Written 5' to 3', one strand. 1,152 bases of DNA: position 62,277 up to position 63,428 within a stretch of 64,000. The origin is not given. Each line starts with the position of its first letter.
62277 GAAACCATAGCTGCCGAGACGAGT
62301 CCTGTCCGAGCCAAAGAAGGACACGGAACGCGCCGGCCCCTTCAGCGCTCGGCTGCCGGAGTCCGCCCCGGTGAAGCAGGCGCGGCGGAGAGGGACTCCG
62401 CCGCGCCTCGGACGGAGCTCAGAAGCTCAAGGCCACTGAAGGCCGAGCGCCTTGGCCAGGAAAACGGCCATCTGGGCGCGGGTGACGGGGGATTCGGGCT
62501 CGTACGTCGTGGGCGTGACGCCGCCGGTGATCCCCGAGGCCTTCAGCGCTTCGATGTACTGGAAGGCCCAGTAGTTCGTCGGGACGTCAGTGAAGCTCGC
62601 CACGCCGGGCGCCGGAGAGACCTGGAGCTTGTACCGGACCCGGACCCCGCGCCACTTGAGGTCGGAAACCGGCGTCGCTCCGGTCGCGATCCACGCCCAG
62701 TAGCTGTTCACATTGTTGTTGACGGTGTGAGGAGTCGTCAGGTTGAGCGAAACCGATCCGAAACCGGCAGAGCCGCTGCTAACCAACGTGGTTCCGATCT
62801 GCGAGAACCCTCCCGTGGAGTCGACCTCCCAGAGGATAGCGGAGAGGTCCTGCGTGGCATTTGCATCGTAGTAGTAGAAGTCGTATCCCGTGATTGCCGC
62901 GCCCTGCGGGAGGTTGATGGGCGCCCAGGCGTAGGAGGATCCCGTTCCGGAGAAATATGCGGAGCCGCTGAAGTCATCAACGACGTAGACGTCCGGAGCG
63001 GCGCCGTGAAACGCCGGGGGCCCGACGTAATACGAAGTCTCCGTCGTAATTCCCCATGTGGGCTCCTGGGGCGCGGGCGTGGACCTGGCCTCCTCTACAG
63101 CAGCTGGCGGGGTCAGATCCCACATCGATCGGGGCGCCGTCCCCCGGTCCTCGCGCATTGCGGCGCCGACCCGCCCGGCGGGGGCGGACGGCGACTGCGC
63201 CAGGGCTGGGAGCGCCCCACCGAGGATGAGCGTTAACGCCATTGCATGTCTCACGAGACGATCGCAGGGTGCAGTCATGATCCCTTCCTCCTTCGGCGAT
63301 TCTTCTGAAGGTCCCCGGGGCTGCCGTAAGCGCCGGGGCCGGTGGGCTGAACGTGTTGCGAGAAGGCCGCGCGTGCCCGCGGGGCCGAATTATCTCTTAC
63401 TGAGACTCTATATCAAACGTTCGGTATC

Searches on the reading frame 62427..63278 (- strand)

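Call 61: search_protein_families(library=pfam, max_evalue=0.0001, proteins=[window:62427-63278:-])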
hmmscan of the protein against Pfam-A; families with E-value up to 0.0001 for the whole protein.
window:62427-63278:- (283 aa): 1 family
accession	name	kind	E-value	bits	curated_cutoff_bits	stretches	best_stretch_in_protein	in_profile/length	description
PF00395.25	SLH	-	3.3e-11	43.4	20.8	1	228-271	1-44/44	S-layer homology domain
